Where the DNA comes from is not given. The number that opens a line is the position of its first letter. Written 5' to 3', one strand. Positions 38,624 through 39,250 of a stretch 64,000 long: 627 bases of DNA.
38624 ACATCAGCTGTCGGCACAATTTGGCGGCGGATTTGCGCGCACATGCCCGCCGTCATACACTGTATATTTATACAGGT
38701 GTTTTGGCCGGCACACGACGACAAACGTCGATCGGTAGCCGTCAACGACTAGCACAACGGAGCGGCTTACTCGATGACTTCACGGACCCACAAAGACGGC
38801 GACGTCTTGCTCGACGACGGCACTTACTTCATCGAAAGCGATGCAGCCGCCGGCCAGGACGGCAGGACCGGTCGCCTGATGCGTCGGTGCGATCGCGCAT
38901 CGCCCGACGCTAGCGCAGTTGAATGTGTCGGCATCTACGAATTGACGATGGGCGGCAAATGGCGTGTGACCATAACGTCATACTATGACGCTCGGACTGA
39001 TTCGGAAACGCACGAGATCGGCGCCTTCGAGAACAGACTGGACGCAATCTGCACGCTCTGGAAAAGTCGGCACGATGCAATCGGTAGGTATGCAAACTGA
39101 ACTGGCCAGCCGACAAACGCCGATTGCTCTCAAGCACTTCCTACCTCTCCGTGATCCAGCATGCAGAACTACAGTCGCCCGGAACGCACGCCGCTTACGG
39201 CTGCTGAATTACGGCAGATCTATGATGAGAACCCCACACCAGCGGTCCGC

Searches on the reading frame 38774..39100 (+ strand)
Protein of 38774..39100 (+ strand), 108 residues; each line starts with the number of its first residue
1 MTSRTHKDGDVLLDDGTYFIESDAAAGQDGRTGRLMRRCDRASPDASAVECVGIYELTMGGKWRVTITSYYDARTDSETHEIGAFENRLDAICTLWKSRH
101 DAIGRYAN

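Call 7: search_protein_families(library=pfam, proteins=[window:38774-39100:+], max_evalue=0.1)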
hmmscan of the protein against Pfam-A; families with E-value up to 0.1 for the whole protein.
window:38774-39100:+ (108 aa): 0 families

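Call 14: find_homologous_proteins(query=window:38774-39100:+, max_evalue=0.001)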
Query window:38774-39100:+ (108 aa): 8 proteins with E <= 0.001 among 9 candidates.
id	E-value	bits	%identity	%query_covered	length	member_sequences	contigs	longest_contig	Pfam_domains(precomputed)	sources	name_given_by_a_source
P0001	2.1e-66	239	99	100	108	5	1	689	-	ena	-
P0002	2.1e-57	210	87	100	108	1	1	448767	-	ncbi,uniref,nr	ncbi:hypothetical protein L3V59_42135 (plasmid) [Burkholderia aenigmatica]|uniref:hypothetical prote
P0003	1.7e-56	207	84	100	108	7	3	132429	-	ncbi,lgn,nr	ncbi:hypothetical protein G3N57_00070 [Paraburkholderia sp. Se-20369]|nr:hypothetical protein [Parab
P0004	8.6e-49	182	78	100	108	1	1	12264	-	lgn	-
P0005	1.2e-48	182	77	100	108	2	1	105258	-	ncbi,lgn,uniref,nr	ncbi:hypothetical protein [Burkholderia gladioli]|uniref:hypothetical protein n=1 Tax=Burkholderia g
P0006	7.4e-48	179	76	100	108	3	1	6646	-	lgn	-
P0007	4.2e-45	170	74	100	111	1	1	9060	-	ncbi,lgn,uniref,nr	ncbi:hypothetical protein [Burkholderia cepacia]|uniref:hypothetical protein n=1 Tax=Burkholderia ce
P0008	3.1e-44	167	72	100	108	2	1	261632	-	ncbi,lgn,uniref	ncbi:hypothetical protein [Burkholderia sp. Ed8]|uniref:hypothetical protein n=1 Tax=Burkholderia sp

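Call 15: find_encoding_contigs(protein=P0003, flank=4000, max_places=3)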
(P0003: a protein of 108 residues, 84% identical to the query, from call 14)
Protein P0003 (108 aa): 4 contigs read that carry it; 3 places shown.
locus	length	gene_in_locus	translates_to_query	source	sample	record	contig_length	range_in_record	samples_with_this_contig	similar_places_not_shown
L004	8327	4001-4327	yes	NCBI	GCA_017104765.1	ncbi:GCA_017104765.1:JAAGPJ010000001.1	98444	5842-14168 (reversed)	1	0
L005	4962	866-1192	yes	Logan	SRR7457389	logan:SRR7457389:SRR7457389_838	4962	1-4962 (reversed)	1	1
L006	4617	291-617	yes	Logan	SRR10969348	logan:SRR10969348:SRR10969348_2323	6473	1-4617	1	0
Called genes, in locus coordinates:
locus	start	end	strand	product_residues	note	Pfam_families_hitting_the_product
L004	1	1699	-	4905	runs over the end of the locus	PF05593:RHS_repeat, PF25023:TEN_YD-shell (weak), PF05593:RHS_repeat (weak), PF25023:TEN_YD-shell (weak), PF05593:RHS_repeat (weak), PF05593:RHS_repeat, PF25023:TEN_YD-shell, PF05593:RHS_repeat, +1 more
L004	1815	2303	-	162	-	PF00873:ACR_tran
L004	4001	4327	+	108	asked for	-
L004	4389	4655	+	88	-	-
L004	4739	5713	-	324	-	PF04796:RepA_C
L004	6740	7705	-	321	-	PF02195:ParB_N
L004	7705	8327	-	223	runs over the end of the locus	PF01656:CbiA, PF13614:AAA_31 (weak)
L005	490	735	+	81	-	PF02586:SRAP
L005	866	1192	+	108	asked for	-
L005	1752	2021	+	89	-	-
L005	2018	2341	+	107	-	PF05016:ParE_toxin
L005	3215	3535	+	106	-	PF00355:Rieske, PF13806:Rieske_2, PF22543:Rieske_4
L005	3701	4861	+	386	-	PF00389:2-Hacid_dh, PF02826:2-Hacid_dh_C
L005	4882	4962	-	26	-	?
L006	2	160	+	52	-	?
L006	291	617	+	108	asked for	-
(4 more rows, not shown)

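Call 16: find_encoding_contigs(protein=P0005, flank=4000, max_places=2)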
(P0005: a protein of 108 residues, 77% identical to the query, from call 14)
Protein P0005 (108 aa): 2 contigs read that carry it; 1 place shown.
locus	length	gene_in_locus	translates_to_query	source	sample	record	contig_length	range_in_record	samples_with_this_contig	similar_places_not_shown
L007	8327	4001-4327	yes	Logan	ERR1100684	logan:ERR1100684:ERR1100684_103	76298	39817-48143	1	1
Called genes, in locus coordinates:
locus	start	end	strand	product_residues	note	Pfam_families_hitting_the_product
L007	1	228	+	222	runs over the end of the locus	-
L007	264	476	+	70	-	-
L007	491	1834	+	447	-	PF06666:DUF1173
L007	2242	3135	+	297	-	-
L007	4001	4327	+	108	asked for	-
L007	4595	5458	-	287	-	PF07042:TrfA, PF10134:RPA (faint)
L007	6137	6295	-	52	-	-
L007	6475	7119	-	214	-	PF01656:CbiA, PF09140:MipZ, PF10609:ParA, PF13614:AAA_31 (weak)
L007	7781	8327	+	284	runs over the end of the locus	PF12686:DUF3800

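Call 17: find_encoding_contigs(protein=P0008, flank=4000, max_places=2)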
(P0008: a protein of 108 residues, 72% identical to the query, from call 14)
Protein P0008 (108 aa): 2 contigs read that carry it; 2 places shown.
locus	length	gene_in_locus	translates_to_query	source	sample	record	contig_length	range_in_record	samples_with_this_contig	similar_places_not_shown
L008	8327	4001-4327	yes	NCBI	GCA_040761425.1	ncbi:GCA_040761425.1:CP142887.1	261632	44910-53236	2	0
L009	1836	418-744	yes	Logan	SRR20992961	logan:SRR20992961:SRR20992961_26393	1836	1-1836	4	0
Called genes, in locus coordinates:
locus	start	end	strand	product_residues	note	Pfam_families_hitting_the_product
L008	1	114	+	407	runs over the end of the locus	-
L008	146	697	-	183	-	-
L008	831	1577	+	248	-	PF00497:SBP_bac_3, PF10613:Lig_chan-Glu_bd (weak)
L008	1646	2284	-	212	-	PF13610:DDE_Tnp_IS240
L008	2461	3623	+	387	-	PF01527:HTH_Tnp_1, PF13551:HTH_29 (faint), PF13276:HTH_21, PF00665:rve, PF13683:rve_3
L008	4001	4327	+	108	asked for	-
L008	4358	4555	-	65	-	PF00583:Acetyltransf_1, PF13508:Acetyltransf_7, PF13673:Acetyltransf_10 (weak)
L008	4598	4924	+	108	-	PF00816:Histone_HNS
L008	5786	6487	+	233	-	PF13610:DDE_Tnp_IS240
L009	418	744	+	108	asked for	-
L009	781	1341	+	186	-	PF00816:Histone_HNS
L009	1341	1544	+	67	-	-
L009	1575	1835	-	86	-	?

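Call 18: find_encoding_contigs(protein=P0004, flank=4000, max_places=2)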
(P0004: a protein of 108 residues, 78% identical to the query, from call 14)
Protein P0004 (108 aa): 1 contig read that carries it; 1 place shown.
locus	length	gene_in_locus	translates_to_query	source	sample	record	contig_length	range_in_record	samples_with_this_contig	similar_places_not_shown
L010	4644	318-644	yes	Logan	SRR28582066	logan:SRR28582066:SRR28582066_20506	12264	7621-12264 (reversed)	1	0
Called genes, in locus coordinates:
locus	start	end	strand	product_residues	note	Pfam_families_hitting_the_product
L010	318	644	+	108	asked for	-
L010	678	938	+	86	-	-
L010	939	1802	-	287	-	PF07042:TrfA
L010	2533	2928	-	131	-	-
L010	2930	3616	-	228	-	PF01656:CbiA, PF07015:VirC1, PF09140:MipZ (faint), PF10609:ParA (faint), PF13614:AAA_31 (weak)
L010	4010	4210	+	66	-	-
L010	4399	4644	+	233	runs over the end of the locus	-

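Call 19: find_encoding_contigs(protein=P0006, flank=4000, max_places=2)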
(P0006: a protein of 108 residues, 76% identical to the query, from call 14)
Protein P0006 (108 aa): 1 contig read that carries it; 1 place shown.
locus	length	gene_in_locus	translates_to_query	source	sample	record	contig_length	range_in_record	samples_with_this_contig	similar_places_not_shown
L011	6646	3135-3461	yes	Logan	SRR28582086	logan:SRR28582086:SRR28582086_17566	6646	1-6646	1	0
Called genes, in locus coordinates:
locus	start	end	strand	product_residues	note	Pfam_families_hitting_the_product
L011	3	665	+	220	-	?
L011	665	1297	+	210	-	PF01553:Acyltransferase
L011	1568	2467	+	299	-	-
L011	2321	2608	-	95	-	-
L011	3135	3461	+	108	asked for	-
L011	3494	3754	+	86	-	-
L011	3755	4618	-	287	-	PF07042:TrfA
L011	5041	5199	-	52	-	-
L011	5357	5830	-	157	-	-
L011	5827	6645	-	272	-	?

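Call 20: find_encoding_contigs(protein=P0007, flank=4000, max_places=2)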
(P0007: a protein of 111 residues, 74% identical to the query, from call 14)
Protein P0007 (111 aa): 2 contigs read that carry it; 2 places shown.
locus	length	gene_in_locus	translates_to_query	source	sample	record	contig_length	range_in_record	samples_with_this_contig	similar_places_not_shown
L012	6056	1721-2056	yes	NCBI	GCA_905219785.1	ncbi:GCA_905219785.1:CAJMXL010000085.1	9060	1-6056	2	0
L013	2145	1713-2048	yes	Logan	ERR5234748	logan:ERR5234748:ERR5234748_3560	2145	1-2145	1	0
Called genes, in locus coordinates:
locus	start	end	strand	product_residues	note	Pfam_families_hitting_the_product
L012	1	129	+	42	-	?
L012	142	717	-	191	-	PF03703:bPH_2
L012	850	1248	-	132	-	PF01850:PIN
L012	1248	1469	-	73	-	PF04014:MazE_antitoxin, PF15937:PrlF_antitoxin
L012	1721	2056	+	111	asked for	-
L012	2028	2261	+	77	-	-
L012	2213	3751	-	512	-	PF01527:HTH_Tnp_1 (faint), PF13276:HTH_21, PF00665:rve, PF13683:rve_3, PF13333:rve_2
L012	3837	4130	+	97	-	PF13683:rve_3, PF13333:rve_2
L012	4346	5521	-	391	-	PF00419:Fimbrial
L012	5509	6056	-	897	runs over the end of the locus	PF13954:PapC_N, PF00577:Usher, PF13953:PapC_C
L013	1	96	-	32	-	?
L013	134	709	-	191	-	PF03703:bPH_2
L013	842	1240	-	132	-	PF01850:PIN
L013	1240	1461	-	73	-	PF04014:MazE_antitoxin, PF15937:PrlF_antitoxin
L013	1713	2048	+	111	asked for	-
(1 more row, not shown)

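Call 37: predict_structure(alignment_id=A2)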
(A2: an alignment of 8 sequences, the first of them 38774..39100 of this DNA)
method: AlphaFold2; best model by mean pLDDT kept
length: 108 residues; sequences in the alignment: 8
mean_pLDDT: 72.8   pTM: 0.66
mean pLDDT of the five models: 72.8, 61.8, 61.4, 59.7, 56.4
residues with pLDDT >= 90: 15; 70-90: 52; 50-70: 29; < 50: 12
segments of 3 or more residues with pLDDT < 50: 1-7
pLDDT, mean of each block of 10 residues (from residue 1): 45 76 55 80 61 89 87 66 91 86 62
secondary structure, 60 per line:
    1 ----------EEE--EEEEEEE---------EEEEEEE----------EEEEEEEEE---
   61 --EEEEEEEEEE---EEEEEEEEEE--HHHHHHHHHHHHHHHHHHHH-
elements in order: E11-13 E16-22 E32-38 E49-57 E63-72 E76-85 H88-107
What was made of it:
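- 38774..39100 (+): orf108, a 108-aa protein of unknown function and the first gene of the LexA-controlled cassette. The AF2 model has six strands plus a C-terminal helix, pLDDT 73 (call 37).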

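Call 41: search_protein_families(library=phrogs, proteins=[window:38774-39100:+], max_evalue=0.1)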
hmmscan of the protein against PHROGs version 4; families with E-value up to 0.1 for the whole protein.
window:38774-39100:+ (108 aa): 0 families

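Call 42: search_protein_families(library=ncbifam, proteins=[window:38774-39100:+], max_evalue=0.1)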
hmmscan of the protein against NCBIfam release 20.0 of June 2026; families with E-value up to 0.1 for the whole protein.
window:38774-39100:+ (108 aa): 0 families

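Call 54: search_protein_representatives(alignment_id=A2)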
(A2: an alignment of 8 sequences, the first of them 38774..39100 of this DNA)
Query: 8 sequences, 108 profile positions. Proteins with E-value up to 0.001 (for the whole library): 115; up to 1e-10: 35; up to 1e-30: 1. The best 115 are listed.
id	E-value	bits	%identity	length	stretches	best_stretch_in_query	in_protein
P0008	3.7e-58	210.6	-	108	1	1-108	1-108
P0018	4.0e-16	75.4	-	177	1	9-106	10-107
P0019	4.7e-16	75.1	-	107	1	8-103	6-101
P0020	1.1e-15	74.0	-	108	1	8-102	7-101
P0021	2.6e-15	72.8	-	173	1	10-106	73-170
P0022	3.4e-15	72.4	-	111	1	6-105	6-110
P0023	9.2e-15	71.0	-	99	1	11-102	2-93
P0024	1.2e-14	70.6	-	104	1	10-103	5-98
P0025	1.7e-14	70.1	-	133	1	8-102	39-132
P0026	2.0e-14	69.9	-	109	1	9-106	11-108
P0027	2.0e-14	69.9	-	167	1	5-103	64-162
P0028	2.7e-14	69.5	-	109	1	6-106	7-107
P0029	3.0e-14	69.3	-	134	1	11-103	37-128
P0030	4.4e-14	68.8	-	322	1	6-103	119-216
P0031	5.7e-14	68.4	-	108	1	7-106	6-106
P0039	3.1e-12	62.8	-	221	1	9-103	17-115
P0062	9.1e-10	54.9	-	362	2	10-102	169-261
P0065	3.7e-09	52.9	-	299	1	11-107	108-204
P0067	7.3e-09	52.0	-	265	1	11-105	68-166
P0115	6.5e-05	39.3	-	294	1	7-102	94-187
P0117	8.0e-05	39.0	-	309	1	19-103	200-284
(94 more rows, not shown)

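Call 55: search_protein_families(library=pfam, proteins=[P0018, P0021, P0030, P0039, P0062, P0065, P0067, P0115, P0117, P0019], max_evalue=0.01)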
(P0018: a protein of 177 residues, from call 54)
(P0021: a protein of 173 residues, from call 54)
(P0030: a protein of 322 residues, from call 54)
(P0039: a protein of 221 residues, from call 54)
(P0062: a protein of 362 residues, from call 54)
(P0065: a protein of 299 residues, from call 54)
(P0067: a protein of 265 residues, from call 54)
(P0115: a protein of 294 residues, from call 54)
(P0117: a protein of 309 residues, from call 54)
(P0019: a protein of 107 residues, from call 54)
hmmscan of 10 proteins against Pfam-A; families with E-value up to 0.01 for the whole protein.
P0018 (177 aa): 0 families

P0021 (173 aa): 0 families

P0030 (322 aa): 2 families
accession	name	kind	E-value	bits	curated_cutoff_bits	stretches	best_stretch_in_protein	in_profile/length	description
PF18790.7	KfrB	-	2.8e-11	43.7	25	1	259-308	4-53/54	KfrB Domain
PF00847.26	AP2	-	0.0017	19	33.3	0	169-204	8-40/54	AP2 domain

P0039 (221 aa): 1 family
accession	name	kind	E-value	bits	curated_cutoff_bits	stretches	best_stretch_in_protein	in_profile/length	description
PF18790.7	KfrB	-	2e-11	44.2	25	1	158-207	4-53/54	KfrB Domain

P0062 (362 aa): 2 families
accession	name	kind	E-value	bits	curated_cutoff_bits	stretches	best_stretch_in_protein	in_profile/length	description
PF18790.7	KfrB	-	2.9e-11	43.6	25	1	303-352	3-52/54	KfrB Domain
PF24591.1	Phage_YunG-like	-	5.3e-05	23.4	27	1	21-90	5-66/99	Phage YunG-like protein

P0065 (299 aa): 1 family
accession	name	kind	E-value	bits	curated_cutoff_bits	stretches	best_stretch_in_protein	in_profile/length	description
PF18790.7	KfrB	-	1.3e-13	51.1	25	1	241-291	4-54/54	KfrB Domain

P0067 (265 aa): 1 family
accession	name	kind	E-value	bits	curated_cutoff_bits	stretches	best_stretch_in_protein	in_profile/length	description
PF18790.7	KfrB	-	5.4e-12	46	25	1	206-256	3-53/54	KfrB Domain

P0115 (294 aa): 1 family
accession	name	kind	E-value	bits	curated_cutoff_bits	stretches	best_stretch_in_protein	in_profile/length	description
PF18790.7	KfrB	-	9.3e-13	48.4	25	1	229-282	2-54/54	KfrB Domain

P0117 (309 aa): 0 families

P0019 (107 aa): 0 families

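Call 72: search_solved_structures(query=A2, max_evalue=1)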
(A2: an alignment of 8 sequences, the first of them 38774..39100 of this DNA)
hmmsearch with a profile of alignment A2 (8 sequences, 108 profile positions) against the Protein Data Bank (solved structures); distinct sequences matched with E-value up to 1: 0.

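Call 73: search_protein_families(library=padloc, proteins=[window:38774-39100:+], max_evalue=0.1)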
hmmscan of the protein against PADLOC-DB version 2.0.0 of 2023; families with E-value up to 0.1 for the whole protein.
window:38774-39100:+ (108 aa): 0 families

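Call 83: search_dna_similar(query=P0019, collection=plasmids, mode=protein, max_evalue=0.00001, max_rows=25, rows=spread)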
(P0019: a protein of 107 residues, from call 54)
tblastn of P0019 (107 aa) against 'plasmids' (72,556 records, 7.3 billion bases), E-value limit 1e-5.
Records with a match: 8; places in all: 9; records where one place covers at least 80% of the query: 0.
Best place of each record, by identity: <60% 8.
By first word of the organism name: Burkholderia 5; Pandoraea 2; Mycetohabitans 1.
By predicted mobility (MOB-suite, as given by PLSDB): non-mobilizable 6; conjugative 2.
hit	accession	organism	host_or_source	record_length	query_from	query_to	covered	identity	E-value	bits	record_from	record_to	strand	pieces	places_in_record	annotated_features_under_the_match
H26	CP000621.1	Burkholderia vietnamiensis G4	-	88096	25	106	77%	51.2%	1e-18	86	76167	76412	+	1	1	hypothetical protein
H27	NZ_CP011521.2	Pandoraea oxalativorans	-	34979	25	100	71%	52.6%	4e-18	84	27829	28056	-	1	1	hypothetical protein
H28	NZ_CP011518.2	Pandoraea oxalativorans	-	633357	25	100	71%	50.0%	8e-17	81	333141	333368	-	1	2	hypothetical protein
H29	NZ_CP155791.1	Burkholderia cenocepacia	Sputum,sputum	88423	24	102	74%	40.5%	2e-10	62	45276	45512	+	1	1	none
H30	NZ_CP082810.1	Burkholderia contaminans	Homo sapiens,Swab from tracheostomic ...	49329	31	102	67%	43.1%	2e-11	65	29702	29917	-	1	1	hypothetical protein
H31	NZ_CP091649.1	Burkholderia aenigmatica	-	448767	31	102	67%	41.7%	3e-9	59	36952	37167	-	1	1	hypothetical protein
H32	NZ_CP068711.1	Burkholderia thailandensis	soil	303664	31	101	66%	38.0%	7e-6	50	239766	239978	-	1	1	hypothetical protein (x2)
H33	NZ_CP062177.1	Mycetohabitans rhizoxinica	-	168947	23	74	49%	50.0%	4e-7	53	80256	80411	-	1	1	none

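Call 85: get_annotated_region(hit=H26, flank=2000)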
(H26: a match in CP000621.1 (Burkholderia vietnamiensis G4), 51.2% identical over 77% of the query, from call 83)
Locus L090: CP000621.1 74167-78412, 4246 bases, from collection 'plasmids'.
description: Burkholderia vietnamiensis G4 plasmid pBVIE05, complete sequence
organism: Burkholderia vietnamiensis G4 (NCBI taxid 269482)
taxonomy: Bacteria; Pseudomonadota; Betaproteobacteria; Burkholderiales; Burkholderiaceae; Burkholderia; Burkholderia vietnamiensis; Burkholderia vietnamiensis G4
host: -; source: -; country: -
typing (MOB-suite, as given by PLSDB): non-mobilizable
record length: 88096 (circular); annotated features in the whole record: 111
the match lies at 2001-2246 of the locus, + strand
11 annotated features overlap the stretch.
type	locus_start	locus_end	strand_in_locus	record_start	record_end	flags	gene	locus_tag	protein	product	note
CDS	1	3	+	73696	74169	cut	-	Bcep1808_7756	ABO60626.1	hypothetical protein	-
CDS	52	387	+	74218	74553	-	-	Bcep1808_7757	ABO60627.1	hypothetical protein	-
CDS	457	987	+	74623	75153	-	-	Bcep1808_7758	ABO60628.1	hypothetical protein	-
CDS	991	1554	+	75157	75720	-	-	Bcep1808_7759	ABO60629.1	hypothetical protein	-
CDS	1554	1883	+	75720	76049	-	-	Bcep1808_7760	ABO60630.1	hypothetical protein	-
CDS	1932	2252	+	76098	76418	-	-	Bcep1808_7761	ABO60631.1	hypothetical protein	-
CDS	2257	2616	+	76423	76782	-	-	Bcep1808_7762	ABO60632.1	hypothetical protein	-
CDS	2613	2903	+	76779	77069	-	-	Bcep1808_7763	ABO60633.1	hypothetical protein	-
CDS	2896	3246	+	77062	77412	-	-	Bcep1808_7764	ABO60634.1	hypothetical protein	-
CDS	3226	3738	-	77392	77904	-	-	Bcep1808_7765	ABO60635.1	hypothetical protein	-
CDS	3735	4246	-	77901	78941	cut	-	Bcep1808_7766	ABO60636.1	conserved hypothetical protein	-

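Call 86: get_annotated_region(hit=H27, flank=2000)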
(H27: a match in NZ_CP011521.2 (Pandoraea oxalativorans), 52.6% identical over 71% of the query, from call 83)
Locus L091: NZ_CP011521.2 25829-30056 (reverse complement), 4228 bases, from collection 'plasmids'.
description: Pandoraea oxalativorans strain DSM 23570 plasmid pPO70-4, complete sequence
organism: Pandoraea oxalativorans (NCBI taxid 573737)
taxonomy: Bacteria; Pseudomonadota; Betaproteobacteria; Burkholderiales; Burkholderiaceae; Pandoraea; Pandoraea oxalativorans
host: -; source: -; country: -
typing (MOB-suite, as given by PLSDB): non-mobilizable; replicon rep_cluster_429
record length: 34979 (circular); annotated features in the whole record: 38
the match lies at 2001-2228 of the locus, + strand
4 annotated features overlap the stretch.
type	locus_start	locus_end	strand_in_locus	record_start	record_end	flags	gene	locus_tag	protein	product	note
CDS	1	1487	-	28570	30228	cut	-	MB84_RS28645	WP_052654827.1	hypothetical protein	-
CDS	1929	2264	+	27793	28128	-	-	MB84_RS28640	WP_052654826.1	hypothetical protein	-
CDS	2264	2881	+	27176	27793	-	-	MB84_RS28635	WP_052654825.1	recombinase family protein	GO:0006310 - DNA recombination [Evidence IEA]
CDS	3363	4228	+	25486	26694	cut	-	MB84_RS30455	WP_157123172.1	hypothetical protein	-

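Call 87: get_annotated_region(hit=H32, flank=2000)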
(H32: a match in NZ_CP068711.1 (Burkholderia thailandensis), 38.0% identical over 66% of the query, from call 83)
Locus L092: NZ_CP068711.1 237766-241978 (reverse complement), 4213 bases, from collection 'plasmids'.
description: Burkholderia thailandensis strain AW34-19p plasmid p1, complete sequence
organism: Burkholderia thailandensis (NCBI taxid 57975)
taxonomy: Bacteria; Pseudomonadota; Betaproteobacteria; Burkholderiales; Burkholderiaceae; Burkholderia; Burkholderia thailandensis
host: -; source: soil; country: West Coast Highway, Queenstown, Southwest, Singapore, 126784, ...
typing (MOB-suite, as given by PLSDB): non-mobilizable; mating-pair formation MPF_F
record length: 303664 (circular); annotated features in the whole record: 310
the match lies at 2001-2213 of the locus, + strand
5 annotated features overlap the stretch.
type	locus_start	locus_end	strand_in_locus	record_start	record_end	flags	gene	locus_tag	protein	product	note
CDS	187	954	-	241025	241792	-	-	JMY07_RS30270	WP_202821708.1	SprT-like domain-containing protein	-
CDS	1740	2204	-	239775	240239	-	-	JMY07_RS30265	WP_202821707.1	hypothetical protein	-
CDS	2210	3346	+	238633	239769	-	-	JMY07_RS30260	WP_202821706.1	hypothetical protein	-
CDS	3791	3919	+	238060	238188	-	-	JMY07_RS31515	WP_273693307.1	hypothetical protein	-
CDS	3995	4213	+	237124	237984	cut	-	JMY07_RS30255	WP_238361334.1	hypothetical protein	-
